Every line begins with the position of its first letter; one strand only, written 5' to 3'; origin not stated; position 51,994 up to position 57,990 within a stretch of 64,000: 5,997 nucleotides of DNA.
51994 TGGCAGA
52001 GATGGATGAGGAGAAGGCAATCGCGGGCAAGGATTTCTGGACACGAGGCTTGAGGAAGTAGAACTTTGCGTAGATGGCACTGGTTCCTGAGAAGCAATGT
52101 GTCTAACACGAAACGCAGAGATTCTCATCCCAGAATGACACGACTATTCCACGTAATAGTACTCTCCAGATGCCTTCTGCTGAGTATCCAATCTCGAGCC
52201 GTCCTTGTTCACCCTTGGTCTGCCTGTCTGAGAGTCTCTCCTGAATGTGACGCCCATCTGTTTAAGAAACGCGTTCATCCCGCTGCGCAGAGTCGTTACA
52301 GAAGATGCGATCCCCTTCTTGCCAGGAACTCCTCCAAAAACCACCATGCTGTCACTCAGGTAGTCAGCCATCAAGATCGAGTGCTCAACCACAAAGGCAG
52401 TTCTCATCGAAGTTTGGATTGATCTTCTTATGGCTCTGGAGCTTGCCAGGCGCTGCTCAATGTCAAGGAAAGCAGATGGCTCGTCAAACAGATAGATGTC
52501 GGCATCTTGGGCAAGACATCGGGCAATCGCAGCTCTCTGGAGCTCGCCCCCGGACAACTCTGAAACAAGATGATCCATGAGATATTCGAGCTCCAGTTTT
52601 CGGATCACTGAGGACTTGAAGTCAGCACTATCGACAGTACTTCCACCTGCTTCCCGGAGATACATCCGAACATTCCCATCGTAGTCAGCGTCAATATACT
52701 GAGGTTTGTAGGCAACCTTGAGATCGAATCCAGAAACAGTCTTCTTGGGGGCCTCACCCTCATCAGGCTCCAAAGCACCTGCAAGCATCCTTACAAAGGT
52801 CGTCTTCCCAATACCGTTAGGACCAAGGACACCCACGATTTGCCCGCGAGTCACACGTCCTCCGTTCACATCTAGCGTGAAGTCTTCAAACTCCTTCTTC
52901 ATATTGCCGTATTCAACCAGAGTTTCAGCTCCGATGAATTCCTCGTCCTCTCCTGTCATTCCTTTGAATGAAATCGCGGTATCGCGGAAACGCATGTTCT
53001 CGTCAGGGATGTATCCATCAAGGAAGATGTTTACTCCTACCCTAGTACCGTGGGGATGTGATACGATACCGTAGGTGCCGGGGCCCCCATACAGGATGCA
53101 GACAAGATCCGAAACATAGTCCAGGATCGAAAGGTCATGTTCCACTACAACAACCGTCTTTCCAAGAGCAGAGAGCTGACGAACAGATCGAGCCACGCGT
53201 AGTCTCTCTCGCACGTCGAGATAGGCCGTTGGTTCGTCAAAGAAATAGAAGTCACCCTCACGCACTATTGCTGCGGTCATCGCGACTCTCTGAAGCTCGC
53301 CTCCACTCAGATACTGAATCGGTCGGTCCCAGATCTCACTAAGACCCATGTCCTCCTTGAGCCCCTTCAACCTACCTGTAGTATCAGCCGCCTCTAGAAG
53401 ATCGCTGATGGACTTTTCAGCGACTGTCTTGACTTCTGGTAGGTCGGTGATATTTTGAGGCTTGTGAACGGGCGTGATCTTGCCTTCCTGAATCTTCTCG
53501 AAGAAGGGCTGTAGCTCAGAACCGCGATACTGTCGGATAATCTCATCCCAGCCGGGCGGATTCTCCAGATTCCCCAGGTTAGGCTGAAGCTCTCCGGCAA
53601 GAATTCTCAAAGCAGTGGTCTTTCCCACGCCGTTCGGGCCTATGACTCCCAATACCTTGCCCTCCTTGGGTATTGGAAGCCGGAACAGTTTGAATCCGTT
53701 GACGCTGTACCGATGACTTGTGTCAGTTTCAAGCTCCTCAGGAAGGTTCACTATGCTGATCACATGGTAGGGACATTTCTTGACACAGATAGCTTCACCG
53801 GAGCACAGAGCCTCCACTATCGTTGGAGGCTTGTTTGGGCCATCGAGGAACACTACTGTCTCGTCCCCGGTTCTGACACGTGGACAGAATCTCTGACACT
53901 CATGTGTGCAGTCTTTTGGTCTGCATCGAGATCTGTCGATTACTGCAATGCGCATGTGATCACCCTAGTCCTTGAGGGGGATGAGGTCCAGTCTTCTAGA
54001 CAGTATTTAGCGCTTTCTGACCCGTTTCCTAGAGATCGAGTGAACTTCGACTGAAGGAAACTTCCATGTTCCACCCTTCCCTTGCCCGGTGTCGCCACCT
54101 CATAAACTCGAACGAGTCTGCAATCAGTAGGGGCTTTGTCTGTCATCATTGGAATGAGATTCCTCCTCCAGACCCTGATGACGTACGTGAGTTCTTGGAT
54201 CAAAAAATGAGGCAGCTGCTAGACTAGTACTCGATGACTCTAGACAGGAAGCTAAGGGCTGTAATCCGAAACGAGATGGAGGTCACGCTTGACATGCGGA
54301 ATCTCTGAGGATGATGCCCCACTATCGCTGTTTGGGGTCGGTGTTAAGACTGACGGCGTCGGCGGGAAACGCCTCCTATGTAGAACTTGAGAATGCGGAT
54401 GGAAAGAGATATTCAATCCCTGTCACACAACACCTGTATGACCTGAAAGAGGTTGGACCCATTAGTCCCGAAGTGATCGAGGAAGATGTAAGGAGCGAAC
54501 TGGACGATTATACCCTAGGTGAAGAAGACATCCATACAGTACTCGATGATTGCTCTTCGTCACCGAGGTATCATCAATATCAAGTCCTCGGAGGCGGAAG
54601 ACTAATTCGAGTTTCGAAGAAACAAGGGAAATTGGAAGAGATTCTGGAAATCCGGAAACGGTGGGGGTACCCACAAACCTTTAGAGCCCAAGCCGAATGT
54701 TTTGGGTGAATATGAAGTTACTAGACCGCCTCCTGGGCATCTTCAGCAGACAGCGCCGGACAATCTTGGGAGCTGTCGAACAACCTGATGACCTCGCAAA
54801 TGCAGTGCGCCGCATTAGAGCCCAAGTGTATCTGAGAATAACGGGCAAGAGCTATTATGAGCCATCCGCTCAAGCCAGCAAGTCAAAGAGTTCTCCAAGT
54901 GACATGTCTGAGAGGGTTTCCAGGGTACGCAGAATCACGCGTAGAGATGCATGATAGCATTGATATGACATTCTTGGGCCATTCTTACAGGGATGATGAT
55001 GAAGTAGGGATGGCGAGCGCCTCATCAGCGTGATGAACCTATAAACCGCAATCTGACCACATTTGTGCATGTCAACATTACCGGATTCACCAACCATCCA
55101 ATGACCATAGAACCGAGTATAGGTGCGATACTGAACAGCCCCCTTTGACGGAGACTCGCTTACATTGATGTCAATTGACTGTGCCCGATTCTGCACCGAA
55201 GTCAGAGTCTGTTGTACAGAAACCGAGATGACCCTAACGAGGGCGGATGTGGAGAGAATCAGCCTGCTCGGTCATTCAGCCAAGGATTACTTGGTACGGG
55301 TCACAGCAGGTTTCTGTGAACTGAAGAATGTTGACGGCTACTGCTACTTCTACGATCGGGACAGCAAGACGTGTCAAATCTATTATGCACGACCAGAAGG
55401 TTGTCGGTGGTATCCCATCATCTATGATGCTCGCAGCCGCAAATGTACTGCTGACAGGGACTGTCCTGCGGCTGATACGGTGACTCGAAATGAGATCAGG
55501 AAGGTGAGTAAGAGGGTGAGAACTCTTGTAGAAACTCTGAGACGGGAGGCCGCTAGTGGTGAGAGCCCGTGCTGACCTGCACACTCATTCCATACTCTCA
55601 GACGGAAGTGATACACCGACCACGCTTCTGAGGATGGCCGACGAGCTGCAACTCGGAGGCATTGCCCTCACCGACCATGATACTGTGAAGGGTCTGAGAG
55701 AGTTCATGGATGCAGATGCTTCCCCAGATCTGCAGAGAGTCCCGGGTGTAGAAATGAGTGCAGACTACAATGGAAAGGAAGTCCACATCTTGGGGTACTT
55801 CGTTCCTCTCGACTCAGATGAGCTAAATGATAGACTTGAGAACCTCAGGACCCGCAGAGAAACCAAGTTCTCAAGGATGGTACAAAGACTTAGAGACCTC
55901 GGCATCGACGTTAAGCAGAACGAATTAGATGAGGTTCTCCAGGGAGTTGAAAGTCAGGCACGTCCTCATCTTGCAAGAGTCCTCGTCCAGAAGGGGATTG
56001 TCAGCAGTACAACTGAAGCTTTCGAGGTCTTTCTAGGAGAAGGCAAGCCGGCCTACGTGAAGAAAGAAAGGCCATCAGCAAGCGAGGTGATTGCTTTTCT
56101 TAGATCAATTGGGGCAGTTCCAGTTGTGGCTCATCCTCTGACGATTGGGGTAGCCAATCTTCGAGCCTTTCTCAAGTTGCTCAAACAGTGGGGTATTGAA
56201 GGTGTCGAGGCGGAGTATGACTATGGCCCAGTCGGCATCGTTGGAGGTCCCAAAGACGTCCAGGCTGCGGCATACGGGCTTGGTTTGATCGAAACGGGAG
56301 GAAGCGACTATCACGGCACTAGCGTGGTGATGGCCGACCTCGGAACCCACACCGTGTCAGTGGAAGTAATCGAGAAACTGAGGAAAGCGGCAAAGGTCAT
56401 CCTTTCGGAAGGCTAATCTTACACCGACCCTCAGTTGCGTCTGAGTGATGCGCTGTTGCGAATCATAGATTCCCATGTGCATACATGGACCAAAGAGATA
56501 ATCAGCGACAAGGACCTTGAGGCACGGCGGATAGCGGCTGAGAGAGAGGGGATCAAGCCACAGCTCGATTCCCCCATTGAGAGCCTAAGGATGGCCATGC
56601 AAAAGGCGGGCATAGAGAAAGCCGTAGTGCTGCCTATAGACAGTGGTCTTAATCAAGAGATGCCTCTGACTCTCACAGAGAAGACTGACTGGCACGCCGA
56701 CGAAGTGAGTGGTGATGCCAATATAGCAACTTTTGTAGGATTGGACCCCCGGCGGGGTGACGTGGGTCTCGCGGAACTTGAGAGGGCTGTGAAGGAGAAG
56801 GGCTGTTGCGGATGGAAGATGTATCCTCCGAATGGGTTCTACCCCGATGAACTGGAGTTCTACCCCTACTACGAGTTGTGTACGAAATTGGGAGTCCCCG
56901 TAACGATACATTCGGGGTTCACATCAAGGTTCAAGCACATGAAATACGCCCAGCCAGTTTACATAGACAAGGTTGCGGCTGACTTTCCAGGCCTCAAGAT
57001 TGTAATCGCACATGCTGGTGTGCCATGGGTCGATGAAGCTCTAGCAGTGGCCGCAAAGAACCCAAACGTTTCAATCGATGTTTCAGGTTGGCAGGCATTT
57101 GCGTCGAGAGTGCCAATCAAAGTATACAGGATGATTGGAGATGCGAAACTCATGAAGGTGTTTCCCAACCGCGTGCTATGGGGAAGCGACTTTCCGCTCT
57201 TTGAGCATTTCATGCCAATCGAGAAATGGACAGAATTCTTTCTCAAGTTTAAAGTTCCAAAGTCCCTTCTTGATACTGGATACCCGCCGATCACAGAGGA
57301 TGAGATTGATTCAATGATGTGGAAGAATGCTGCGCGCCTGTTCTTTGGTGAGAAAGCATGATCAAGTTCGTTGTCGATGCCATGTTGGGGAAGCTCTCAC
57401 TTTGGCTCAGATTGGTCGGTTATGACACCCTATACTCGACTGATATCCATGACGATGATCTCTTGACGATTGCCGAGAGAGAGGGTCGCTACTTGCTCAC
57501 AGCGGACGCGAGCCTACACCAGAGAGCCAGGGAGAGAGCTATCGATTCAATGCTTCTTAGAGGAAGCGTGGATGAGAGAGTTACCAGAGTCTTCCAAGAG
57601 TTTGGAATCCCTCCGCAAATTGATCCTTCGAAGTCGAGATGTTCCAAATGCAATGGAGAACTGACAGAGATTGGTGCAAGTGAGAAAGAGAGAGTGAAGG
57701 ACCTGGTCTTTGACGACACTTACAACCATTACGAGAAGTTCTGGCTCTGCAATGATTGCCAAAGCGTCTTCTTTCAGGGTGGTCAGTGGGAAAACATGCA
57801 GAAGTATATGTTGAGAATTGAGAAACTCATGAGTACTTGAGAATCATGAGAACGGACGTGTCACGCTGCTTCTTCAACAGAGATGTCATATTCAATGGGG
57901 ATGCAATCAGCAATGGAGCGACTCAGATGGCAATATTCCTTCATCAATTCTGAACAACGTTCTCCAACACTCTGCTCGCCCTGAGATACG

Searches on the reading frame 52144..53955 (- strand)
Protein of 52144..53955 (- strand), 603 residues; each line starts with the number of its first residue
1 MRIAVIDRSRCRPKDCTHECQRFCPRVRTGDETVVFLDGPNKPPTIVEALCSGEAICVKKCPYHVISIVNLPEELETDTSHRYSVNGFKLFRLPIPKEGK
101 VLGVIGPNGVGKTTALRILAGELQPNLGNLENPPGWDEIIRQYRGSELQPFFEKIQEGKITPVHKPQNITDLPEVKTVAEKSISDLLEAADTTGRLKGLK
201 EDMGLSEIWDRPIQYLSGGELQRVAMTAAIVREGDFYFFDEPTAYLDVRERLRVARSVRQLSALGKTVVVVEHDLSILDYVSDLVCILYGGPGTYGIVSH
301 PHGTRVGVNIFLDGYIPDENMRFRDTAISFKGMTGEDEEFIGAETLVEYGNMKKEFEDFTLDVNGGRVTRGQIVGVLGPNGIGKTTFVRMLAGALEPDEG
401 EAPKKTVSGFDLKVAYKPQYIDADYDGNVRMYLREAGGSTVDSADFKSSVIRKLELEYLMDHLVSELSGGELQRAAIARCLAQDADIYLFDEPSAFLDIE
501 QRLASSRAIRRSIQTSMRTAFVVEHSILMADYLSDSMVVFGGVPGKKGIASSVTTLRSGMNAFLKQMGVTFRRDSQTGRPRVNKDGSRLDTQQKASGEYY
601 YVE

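Call 15: search_protein_families(library=pfam, proteins=[window:52144-53955:-], max_evalue=0.001)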
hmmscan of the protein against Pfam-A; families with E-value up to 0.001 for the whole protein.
window:52144-53955:- (603 aa): 19 families
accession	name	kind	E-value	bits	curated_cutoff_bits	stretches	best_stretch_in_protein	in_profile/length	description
PF00005.33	ABC_tran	-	1.3e-41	142.8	25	2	368-494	8-136/137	ABC transporter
PF04068.21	Fer4_RLI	-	2e-11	43.9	23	1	1-32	1-35/35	Possible Fer4-like domain in RNase L inhibitor, RLI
PF02463.25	SMC_N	-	6.4e-11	42.5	40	0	353-514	103-188/220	RecF/RecN/SMC N terminal domain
PF13304.12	AAA_21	-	9.5e-11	42.7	27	0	103-129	3-35/304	AAA domain, putative AbiEii toxin, Type IV TA system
PF13401.12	AAA_22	-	2.8e-07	31.4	27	0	372-492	6-92/130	AAA domain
PF00004.35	AAA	-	2.9e-07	31.4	21.2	0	104-136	3-35/131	ATPase family associated with various cellular activities (AAA)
PF13191.12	AAA_16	-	5.4e-06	27.4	32.6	0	367-399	18-52/167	AAA ATPase domain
PF13476.12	AAA_23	-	1.1e-05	26.6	27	0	356-406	10-54/201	AAA domain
PF03215.21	Rad17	-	1.6e-05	25.4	23.8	0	99-134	45-80/186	Rad17 P-loop domain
PF13173.12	AAA_14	-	5.9e-05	23.5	27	0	100-124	3-27/129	AAA domain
PF13479.12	AAA_24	-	6.2e-05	23.4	27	0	373-393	4-24/195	AAA domain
PF25199.1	nSTAND_NTPase5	-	8.4e-05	22.9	34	0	96-123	38-65/145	Novel STAND NTPase 5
PF20720.3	nSTAND3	-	9.2e-05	22.6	27.2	0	372-395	18-41/155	Novel STAND NTPase 3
PF05729.18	NACHT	-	0.00018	21.8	26.7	0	374-396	3-25/167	NACHT domain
PF00910.28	RNA_helicase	-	0.00036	21.4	21.5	0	376-406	3-33/105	RNA helicase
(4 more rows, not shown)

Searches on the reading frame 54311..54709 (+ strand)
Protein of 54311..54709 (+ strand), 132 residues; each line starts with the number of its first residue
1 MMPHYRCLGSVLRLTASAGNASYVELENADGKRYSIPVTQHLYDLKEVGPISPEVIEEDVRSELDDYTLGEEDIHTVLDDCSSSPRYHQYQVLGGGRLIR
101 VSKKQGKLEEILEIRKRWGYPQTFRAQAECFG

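Call 15: search_protein_families(library=pfam, proteins=[window:54311-54709:+], max_evalue=0.001)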
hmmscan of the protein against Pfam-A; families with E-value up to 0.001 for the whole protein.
window:54311-54709:+ (132 aa): 0 families

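Call 51: search_protein_families(library=pfam, proteins=[window:54311-54709:+], max_evalue=1)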
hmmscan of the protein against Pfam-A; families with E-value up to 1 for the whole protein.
window:54311-54709:+ (132 aa): 1 family
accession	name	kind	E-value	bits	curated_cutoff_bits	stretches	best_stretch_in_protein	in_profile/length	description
PF24986.1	PRC_RimM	-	0.027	14.6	27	1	6-40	15-48/69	RimM PRC barrel domain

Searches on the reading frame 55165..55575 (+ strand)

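Call 15: search_protein_families(library=pfam, proteins=[window:55165-55575:+], max_evalue=0.001)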
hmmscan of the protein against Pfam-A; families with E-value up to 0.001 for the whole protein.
window:55165-55575:+ (136 aa): 1 family
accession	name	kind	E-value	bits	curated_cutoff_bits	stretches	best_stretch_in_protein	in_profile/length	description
PF03692.20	CxxCxxCC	-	4.3e-10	40.6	23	1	10-90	2-80/85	Putative zinc- or iron-chelating domain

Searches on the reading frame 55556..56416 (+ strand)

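Call 15: search_protein_families(library=pfam, proteins=[window:55556-56416:+], max_evalue=0.001)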
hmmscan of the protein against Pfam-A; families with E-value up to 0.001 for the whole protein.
window:55556-56416:+ (286 aa): 1 family
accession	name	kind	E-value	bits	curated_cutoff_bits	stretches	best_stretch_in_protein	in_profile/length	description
PF02811.25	PHP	-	1.2e-07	32.7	26.4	1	7-70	1-66/164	PHP domain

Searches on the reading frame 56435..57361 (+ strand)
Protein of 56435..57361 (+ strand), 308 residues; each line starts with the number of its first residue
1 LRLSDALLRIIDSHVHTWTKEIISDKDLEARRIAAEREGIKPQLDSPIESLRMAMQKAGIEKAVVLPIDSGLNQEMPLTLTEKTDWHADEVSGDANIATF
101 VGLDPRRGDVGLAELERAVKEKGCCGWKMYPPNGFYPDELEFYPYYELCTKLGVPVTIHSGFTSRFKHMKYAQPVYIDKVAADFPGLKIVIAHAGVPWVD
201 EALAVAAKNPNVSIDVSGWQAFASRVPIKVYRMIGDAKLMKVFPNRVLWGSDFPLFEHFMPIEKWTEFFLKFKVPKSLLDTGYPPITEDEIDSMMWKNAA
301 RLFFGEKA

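Call 15: search_protein_families(library=pfam, proteins=[window:56435-57361:+], max_evalue=0.001)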
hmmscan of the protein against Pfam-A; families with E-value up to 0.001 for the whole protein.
window:56435-57361:+ (308 aa): 1 family
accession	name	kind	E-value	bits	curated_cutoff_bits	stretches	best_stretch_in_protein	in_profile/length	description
PF04909.20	Amidohydro_2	-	8.2e-44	150.9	26.4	1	11-304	1-288/289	Amidohydrolase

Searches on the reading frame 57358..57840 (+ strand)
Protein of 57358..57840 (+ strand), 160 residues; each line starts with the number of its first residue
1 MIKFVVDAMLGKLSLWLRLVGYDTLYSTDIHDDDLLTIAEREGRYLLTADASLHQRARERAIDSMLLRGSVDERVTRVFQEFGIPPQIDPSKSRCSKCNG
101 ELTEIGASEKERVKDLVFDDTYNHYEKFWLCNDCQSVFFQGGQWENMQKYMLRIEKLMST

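Call 16: search_protein_families(library=pfam, proteins=[window:57358-57840:+], max_evalue=0.01)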
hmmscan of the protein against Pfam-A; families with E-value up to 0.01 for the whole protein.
window:57358-57840:+ (160 aa): 1 family
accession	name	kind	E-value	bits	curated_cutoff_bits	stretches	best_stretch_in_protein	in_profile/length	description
PF01927.22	Mut7-C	-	1e-39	136.4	23.3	1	3-150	2-145/146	Mut7-C RNAse domain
